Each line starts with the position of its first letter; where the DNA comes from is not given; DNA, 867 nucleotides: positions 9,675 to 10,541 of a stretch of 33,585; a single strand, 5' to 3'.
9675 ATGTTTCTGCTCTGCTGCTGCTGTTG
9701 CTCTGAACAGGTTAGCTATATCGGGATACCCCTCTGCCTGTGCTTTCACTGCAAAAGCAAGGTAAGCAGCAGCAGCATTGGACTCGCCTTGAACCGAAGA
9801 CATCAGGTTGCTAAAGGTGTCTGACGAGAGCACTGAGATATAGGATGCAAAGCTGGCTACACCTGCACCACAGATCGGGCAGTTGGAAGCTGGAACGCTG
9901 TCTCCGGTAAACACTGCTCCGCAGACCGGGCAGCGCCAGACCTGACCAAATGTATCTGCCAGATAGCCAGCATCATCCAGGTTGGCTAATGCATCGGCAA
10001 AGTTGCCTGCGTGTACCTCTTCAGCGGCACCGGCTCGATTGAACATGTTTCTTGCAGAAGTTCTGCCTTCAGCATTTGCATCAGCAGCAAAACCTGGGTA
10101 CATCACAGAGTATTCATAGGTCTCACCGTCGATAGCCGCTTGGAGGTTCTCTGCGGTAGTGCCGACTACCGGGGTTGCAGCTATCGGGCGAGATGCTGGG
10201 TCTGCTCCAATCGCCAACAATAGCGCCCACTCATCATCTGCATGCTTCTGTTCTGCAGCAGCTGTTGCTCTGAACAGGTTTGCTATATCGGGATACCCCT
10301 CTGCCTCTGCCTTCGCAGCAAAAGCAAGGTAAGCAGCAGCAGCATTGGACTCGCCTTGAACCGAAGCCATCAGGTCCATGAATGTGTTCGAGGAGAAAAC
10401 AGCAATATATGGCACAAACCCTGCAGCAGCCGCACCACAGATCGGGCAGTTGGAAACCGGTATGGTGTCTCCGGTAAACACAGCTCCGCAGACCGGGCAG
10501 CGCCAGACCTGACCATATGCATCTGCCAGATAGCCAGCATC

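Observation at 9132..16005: Operon encoding exported, surface-anchored poly-rubrerythrins (2 + 5 tandem modules) behind a beta-helix wall protein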

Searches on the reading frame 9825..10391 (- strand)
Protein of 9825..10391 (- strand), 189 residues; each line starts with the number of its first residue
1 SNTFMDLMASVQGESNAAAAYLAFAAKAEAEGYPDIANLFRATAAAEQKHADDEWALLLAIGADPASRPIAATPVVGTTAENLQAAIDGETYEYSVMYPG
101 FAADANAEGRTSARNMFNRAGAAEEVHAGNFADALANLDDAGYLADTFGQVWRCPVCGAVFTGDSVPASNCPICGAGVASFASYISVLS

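Call 47: search_protein_representatives(alignment_id=A2)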
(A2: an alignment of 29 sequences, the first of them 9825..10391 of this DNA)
Query: 29 sequences, 187 profile positions. Proteins with E-value up to 0.001 (for the whole library): 7577; up to 1e-10: 3140; up to 1e-30: 316. The best 150 are listed.
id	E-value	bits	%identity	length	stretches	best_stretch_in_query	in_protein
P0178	0.0e+00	2117.7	-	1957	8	2-183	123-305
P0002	0.0e+00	1573.7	-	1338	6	1-185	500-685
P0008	0.0e+00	1096.0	-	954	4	1-185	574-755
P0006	0.0e+00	1042.2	-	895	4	1-182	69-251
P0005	0.0e+00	1031.6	-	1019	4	2-183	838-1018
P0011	0.0e+00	1017.3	-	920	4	1-185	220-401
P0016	4.7e-251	841.8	-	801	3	1-183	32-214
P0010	8.6e-249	834.4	-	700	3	2-184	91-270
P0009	3.4e-206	695.5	-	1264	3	1-186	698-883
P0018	2.4e-158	539.5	-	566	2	2-185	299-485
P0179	3.7e-153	522.6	-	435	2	2-185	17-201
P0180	1.4e-139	478.3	-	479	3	2-183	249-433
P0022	3.5e-122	421.6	-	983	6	1-139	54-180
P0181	1.9e-117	406.1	-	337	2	1-184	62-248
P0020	3.1e-116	402.2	-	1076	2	2-184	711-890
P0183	5.3e-91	319.9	-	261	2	2-184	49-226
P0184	1.3e-85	302.3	-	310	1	2-184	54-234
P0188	2.5e-84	298.1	-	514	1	2-184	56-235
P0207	1.6e-59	217.2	-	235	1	2-184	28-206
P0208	5.7e-54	199.1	-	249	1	3-182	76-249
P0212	8.3e-51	188.8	-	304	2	2-183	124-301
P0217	8.3e-47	175.8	-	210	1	2-179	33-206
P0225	1.3e-44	168.6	-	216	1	2-181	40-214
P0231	1.2e-43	165.5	-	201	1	2-180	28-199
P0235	3.5e-43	163.9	-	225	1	2-182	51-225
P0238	8.9e-43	162.6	-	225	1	2-181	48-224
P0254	2.7e-40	154.6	-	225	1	2-184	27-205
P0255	2.8e-40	154.5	-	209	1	2-181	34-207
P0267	9.8e-40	152.7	-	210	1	2-181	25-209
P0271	1.4e-39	152.2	-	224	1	2-182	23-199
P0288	1.7e-38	148.7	-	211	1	2-182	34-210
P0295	4.7e-38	147.2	-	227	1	2-183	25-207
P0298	5.2e-38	147.1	-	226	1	2-177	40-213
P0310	1.8e-37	145.3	-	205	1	4-180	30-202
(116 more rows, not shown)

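Call 85: find_encoding_contigs(protein=P0180, flank=6000, max_places=1)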
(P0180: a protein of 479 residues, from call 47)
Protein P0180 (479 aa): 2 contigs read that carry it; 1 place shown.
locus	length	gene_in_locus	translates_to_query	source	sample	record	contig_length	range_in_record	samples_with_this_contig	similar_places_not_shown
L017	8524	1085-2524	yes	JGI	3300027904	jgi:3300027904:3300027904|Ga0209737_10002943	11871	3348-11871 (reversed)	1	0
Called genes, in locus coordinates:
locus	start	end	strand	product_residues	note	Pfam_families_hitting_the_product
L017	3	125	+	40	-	?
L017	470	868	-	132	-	-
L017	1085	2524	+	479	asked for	PF00210:Ferritin (weak), PF02915:Rubrerythrin, PF23458:DUF7130 (faint), PF06397:Desulfoferrod_N (faint), PF21349:RUBY_RBDX (faint), PF02915:Rubrerythrin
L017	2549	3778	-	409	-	PF01637:ATPase_2 (weak), PF13604:AAA_30 (faint), PF00004:AAA (weak), PF13173:AAA_14, PF13401:AAA_22, PF13635:DUF4143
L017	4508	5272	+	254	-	PF02613:Nitrate_red_del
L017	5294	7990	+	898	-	PF10518:TAT_signal (faint), PF04879:Molybdop_Fe4S4, PF00384:Molybdopterin, PF01568:Molydop_binding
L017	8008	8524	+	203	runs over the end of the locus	PF12838:Fer4_7 (faint), PF13187:Fer4_9 (faint), PF13237:Fer4_10 (weak), PF13247:Fer4_11, PF12797:Fer4_2 (weak), PF13237:Fer4_10 (weak), PF00037:Fer4 (weak), PF13247:Fer4_11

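Call 87: search_protein_families(library=ncbifam, proteins=[P0208, P0212, P0235, P0288, P0298, P0183, P0207, P0184, P0188], max_evalue=0.05)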
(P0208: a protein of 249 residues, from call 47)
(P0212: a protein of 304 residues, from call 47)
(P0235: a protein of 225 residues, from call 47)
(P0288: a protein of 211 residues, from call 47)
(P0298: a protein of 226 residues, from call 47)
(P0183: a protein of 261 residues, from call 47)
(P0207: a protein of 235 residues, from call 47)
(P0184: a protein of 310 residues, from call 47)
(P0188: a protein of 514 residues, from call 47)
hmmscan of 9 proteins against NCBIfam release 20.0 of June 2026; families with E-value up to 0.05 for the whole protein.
P0208 (249 aa): 7 families
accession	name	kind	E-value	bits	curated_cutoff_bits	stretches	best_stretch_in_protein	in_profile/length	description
NF045783.1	Nigrythrn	equivalog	1.1e-48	166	340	1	68-249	21-202/202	nigerythrin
NF045767.1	RuberyRbr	equivalog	9.1e-32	110.6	200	1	78-247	11-188/194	rubrerythrin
TIGR01412.1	tat_substr_1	equivalog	0.00063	18.7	428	1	9-131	3-110/420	iron uptake transporter deferrochelatase/peroxidase subunit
TIGR01409.1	TAT_signal_seq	domain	0.00081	19.6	16.7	1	15-34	2-21/29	twin-arginine translocation signal domain-containing protein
NF038009.1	TatB_1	subfamily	0.013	15.7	100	1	11-49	11-50/70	twin-arginine translocation system-associated protein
NF033497.1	rubre_like_arch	subfamily_domain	0.04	13.6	32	0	221-239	3-22/34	rubrerythrin-like domain-containing protein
TIGR04117.1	Syntroph_Cxxx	paralog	0.042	13.9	50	1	12-74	20-80/98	Cys-Xaa-Xaa-Xaa repeat radical SAM target protein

P0212 (304 aa): 10 families
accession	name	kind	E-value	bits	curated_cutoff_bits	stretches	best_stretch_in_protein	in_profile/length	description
NF045783.1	Nigrythrn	equivalog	3.3e-32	112.2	340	1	121-300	25-202/202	nigerythrin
NF045767.1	RuberyRbr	equivalog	4.5e-25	88.8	200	1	123-299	7-189/194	rubrerythrin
TIGR02605.1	CxxC_CxxC_SSSS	subfamily_domain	0.006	16.6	31.3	0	71-104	6-34/52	FmdB family zinc ribbon protein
NF033497.1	rubre_like_arch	subfamily_domain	0.011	15.4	32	0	270-291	1-23/34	rubrerythrin-like domain-containing protein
TIGR01409.1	TAT_signal_seq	domain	0.015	15.6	16.7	1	11-34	3-28/29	twin-arginine translocation signal domain-containing protein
NF041911.1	HVO_0649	equivalog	0.015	15.2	70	0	72-106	22-59/65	HVO_0649 family zinc finger protein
TIGR00319.1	desulf_FeS4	domain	0.034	13.8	36.05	1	268-278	6-16/34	desulfoferrodoxin FeS4 iron-binding domain-containing protein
TIGR04165.1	methano_modCys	hypoth_equivalog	0.038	14.3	60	0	99-114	10-25/50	TIGR04165 family Cys-rich peptide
NF040506.1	PG0870_Nterm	domain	0.043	14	50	0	94-110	9-25/56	PG0870-related protein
NF011482.0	PRK14892.1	equivalog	0.046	13.6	109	0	263-285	15-37/101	putative transcription elongation factor Elf1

P0235 (225 aa): 4 families
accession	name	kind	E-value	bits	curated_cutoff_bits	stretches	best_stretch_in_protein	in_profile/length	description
NF045783.1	Nigrythrn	equivalog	2e-84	282.7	340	1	40-225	17-202/202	nigerythrin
NF045767.1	RuberyRbr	equivalog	9.8e-32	110.6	200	1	51-217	8-182/194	rubrerythrin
TIGR01409.1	TAT_signal_seq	domain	0.00018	21.7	16.7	1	5-25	1-21/29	twin-arginine translocation signal domain-containing protein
NF058679.1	EncB_fam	subfamily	0.0026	17.7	90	1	56-117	25-83/117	encapsulin nanocompartment ferritin-likeEncB family encapsulin nanocompartment ferritin-like cargo protein cargo protein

P0288 (211 aa): 3 families
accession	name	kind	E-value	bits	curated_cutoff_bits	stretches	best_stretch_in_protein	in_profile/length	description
NF045783.1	Nigrythrn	equivalog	2.9e-36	125.5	340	1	29-210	23-202/202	nigerythrin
NF045767.1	RuberyRbr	equivalog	2.8e-30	105.8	200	1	31-208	5-188/194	rubrerythrin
TIGR03655.1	anti_R_Lar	subfamily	0.017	15.4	39.6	0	180-186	3-9/55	Lar family restriction alleviation protein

P0298 (226 aa): 7 families
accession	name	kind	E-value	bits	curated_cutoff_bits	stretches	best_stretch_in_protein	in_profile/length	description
NF045783.1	Nigrythrn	equivalog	4.3e-34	118.4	340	1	40-212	28-196/202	nigerythrin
NF045767.1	RuberyRbr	equivalog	1.3e-19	71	200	1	40-218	8-188/194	rubrerythrin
TIGR02811.1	formate_TAT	hypoth_equivalog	0.018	15.4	48.45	0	10-28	7-25/66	formate dehydrogenase region TAT target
TIGR01409.1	TAT_signal_seq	domain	0.026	14.9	16.7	0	13-31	2-20/29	twin-arginine translocation signal domain-containing protein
TIGR04505.1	PtsS_plasma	equivalog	0.038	13.4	175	1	93-183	40-126/334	phosphate ABC transporter substrate-binding protein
NF058679.1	EncB_fam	subfamily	0.043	13.8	90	0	39-79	19-59/117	encapsulin nanocompartment ferritin-likeEncB family encapsulin nanocompartment ferritin-like cargo protein cargo protein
NF005596.0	PRK07328.1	subfamily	0.044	13.2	202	0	58-115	126-180/269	histidinol-phosphatase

P0183 (261 aa): 8 families
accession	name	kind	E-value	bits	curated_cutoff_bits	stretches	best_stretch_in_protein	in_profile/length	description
NF045783.1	Nigrythrn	equivalog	8.1e-37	127.3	340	1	49-220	28-198/202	nigerythrin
NF045767.1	RuberyRbr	equivalog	1.4e-32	113.3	200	1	50-215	9-181/194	rubrerythrin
NF009148.0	PRK12496.1-5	equivalog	1.1e-05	25.4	243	1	5-40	113-148/163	hypothetical protein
NF033497.1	rubre_like_arch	subfamily_domain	0.00018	21.2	32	2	18-39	1-24/34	rubrerythrin-like domain-containing protein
TIGR00319.1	desulf_FeS4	domain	0.0015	18.2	36.05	0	17-30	7-20/34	desulfoferrodoxin FeS4 iron-binding domain-containing protein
NF049953.1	ribbon_DG_selen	exception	0.005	16.8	130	0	184-216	139-169/172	zinc ribbon-containing (seleno)protein DG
TIGR00622.1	ssl1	subfamily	0.029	15.1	45.1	0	195-217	2-24/112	TFIIH complex SSL1-like subunit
NF008754.0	PRK11788.1-2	equivalog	0.04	13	670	0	5-42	339-376/386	lipopolysaccharide assembly protein LapB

P0207 (235 aa): 10 families
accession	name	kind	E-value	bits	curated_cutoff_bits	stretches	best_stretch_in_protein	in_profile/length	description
NF045783.1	Nigrythrn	equivalog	7.7e-39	133.9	340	1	29-203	29-201/202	nigerythrin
NF045767.1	RuberyRbr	equivalog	4.4e-29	101.9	200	1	29-196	9-182/194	rubrerythrin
TIGR04564.1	Synergist_CTERM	domain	0.00012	22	22.5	1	212-235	1-26/27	Synerg-CTERM sorting domain-containing protein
NF058679.1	EncB_fam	subfamily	0.0004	20.4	90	0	128-171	41-84/117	encapsulin nanocompartment ferritin-likeEncB family encapsulin nanocompartment ferritin-like cargo protein cargo protein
NF033497.1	rubre_like_arch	subfamily_domain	0.00078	19.1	32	1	175-200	1-28/34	rubrerythrin-like domain-containing protein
NF049953.1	ribbon_DG_selen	exception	0.0036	17.2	130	1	163-197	138-170/172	zinc ribbon-containing (seleno)protein DG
NF041910.1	HVO_0416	equivalog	0.0048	16.8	80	1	173-196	33-56/58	HVO_0416 family zinc finger protein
NF009148.0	PRK12496.1-5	equivalog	0.0051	16.7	243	1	160-199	112-150/163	hypothetical protein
TIGR04535.1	ferrit_encaps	subfamily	0.014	15.3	125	0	33-79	18-61/114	encapsulin-associated ferritin-like protein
TIGR00319.1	desulf_FeS4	domain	0.018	14.8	36.05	1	172-184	5-17/34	desulfoferrodoxin FeS4 iron-binding domain-containing protein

P0184 (310 aa): 4 families
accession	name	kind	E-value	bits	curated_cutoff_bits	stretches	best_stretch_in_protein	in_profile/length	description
NF045783.1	Nigrythrn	equivalog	3.2e-40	138.4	340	1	52-232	26-202/202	nigerythrin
NF045767.1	RuberyRbr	equivalog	6.1e-32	111.2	200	1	52-226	6-184/194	rubrerythrin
TIGR04183.1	Por_Secre_tail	domain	0.0013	18.6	23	1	259-306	15-67/72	T9SS type A sorting domain-containing protein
TIGR00319.1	desulf_FeS4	domain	0.0031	17.2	36.05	1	200-214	6-20/34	desulfoferrodoxin FeS4 iron-binding domain-containing protein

P0188 (514 aa): 5 families
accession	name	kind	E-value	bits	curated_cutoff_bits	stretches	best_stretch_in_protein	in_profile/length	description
NF045783.1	Nigrythrn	equivalog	3.8e-36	125.1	340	1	50-233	22-202/202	nigerythrin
NF045767.1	RuberyRbr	equivalog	2.8e-31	109.1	200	1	56-226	8-183/194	rubrerythrin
NF033190.2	inl_like_NEAT_1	exception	3.8e-22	78.4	1275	3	331-417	664-747/754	NEAT domain-containing leucine-rich repeat protein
NF033921.0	por_somb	subfamily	1.9e-14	53.2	100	2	367-415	1-50/485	iron uptake porin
NF045720.1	rubredox_RCKP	subfamily_domain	0.012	15.1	45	1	203-228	3-30/34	RCKP-type rubredoxin-like domain-containing protein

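Call 88: list_cluster_members(proteins=[P0271, P0295, P0267, P0254, P0217, P0225, P0255, P0310, P0238, P0231])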
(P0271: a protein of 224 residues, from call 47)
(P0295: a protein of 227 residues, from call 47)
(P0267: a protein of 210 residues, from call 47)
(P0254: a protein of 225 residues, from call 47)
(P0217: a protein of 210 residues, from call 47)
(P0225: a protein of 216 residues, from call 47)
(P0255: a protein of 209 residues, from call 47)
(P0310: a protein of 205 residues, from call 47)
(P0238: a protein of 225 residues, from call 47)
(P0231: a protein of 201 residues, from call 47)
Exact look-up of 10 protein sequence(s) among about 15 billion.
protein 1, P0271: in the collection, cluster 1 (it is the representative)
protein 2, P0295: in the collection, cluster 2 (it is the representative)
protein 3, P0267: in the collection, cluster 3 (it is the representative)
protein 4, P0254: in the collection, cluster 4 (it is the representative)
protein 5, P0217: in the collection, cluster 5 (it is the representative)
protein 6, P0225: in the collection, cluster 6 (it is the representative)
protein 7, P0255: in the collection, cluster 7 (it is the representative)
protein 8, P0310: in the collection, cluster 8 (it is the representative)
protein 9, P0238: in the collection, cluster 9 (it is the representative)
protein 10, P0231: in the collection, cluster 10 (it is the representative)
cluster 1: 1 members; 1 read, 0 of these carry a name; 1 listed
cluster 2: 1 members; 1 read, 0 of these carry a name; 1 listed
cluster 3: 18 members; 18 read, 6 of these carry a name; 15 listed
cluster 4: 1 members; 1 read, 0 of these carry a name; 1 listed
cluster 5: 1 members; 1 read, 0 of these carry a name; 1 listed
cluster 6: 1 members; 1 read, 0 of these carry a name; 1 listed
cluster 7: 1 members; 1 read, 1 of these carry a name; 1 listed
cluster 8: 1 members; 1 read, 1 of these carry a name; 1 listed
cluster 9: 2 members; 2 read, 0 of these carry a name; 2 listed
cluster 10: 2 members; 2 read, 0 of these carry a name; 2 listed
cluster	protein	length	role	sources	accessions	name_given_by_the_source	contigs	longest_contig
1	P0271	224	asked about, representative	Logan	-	-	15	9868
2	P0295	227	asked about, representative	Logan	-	-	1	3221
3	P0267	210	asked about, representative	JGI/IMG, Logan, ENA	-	-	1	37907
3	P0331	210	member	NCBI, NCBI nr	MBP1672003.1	MAG: Rubrerythrin [Bacteroidetes bacterium] | Rubrerythrin [Bacteroidota bacterium]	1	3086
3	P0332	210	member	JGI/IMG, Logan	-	rubrerythrin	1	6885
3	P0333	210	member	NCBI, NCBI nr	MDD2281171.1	MAG: ferritin family protein [Bacteroidales bacterium] | ferritin family protein [Bacteroidales bacterium]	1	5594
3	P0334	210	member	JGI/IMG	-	rubrerythrin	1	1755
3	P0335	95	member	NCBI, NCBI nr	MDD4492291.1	MAG: hypothetical protein PHV09_07195, partial [Bacteroidales bacterium] | hypothetical protein [Bacteroidales bacterium]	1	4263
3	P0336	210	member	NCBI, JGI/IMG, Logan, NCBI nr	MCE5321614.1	MAG: hypothetical protein LLF93_11005 [Bacteroidales bacterium] | hypothetical protein [Bacteroidales bacterium]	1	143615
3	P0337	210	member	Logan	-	-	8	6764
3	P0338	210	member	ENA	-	-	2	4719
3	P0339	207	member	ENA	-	-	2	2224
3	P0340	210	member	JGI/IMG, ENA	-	-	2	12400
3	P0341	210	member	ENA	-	-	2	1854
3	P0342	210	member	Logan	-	-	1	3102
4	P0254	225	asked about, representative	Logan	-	-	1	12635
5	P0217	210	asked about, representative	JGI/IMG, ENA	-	-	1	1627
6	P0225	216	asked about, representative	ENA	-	-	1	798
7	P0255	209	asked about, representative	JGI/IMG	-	rubrerythrin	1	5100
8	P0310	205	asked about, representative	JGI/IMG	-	rubrerythrin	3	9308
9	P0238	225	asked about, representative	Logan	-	-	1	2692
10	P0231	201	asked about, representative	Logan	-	-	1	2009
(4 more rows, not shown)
